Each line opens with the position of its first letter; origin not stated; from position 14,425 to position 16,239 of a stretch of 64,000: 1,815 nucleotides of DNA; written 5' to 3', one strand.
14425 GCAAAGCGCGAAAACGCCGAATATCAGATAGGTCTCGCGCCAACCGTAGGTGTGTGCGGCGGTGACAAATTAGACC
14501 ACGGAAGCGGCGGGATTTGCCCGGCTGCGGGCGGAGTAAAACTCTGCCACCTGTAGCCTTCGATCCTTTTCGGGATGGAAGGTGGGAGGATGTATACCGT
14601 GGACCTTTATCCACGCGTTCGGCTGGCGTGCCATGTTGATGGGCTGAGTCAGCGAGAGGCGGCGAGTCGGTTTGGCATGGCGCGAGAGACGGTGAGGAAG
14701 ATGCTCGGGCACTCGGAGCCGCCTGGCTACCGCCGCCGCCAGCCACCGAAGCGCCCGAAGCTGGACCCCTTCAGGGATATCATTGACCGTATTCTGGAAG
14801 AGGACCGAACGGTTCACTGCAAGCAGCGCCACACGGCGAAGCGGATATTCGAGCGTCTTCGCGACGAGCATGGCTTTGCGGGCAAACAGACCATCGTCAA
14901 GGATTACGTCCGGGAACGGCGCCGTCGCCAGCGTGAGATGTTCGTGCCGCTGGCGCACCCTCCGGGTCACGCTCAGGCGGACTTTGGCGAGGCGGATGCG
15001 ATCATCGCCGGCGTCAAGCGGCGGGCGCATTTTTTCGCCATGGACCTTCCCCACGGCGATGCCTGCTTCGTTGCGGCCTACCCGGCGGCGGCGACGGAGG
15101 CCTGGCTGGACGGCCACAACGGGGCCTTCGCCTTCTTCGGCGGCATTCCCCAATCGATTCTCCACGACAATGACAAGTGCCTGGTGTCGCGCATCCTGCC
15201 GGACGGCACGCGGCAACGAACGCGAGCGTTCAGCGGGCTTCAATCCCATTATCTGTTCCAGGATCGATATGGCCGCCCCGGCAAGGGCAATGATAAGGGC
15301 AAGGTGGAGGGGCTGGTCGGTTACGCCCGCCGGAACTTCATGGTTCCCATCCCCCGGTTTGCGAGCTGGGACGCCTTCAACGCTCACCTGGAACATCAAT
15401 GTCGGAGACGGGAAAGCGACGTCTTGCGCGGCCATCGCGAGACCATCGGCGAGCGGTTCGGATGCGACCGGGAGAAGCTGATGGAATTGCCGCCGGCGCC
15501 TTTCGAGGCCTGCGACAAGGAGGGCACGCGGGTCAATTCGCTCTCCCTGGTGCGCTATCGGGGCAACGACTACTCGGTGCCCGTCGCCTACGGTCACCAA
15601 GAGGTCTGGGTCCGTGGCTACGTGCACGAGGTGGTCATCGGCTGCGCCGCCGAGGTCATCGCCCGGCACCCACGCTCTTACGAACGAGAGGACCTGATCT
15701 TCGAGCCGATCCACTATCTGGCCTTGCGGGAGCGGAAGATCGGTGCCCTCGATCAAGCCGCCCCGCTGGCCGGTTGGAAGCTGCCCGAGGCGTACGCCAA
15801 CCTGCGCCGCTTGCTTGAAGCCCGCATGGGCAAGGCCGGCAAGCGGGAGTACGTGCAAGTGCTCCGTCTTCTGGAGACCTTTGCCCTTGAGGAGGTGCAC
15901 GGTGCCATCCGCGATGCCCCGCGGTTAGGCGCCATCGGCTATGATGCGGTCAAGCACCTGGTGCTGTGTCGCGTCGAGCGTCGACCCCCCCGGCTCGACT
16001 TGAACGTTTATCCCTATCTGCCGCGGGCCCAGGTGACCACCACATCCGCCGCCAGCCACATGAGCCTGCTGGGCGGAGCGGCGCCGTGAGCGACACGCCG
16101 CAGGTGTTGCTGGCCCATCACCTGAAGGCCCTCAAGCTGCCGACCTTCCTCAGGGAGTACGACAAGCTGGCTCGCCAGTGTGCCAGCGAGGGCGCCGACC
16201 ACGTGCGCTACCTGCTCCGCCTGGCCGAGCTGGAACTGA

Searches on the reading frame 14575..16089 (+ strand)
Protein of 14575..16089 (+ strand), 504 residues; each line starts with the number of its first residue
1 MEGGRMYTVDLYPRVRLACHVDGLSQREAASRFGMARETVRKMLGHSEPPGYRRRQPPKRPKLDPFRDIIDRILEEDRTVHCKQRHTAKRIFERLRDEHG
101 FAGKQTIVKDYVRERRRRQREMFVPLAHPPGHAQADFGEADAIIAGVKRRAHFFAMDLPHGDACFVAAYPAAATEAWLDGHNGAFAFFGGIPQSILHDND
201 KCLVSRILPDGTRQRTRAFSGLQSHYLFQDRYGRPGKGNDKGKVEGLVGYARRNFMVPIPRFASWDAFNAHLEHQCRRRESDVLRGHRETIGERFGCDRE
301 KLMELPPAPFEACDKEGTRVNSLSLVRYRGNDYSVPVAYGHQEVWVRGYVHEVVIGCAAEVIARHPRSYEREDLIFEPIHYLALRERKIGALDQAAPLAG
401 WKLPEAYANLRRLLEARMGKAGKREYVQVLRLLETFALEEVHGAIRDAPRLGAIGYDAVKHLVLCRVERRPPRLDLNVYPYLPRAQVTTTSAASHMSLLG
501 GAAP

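Call 61: search_protein_families(library=pfam, proteins=[window:14575-16089:+], max_evalue=0.0001)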
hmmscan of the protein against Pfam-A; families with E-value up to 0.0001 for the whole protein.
window:14575-16089:+ (504 aa): 1 family
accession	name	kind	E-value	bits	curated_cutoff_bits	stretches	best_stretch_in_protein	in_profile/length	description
PF22483.2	Mu-transpos_C_2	-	4.5e-23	81.2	27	1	305-375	1-71/73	Mu transposase, C-terminal domain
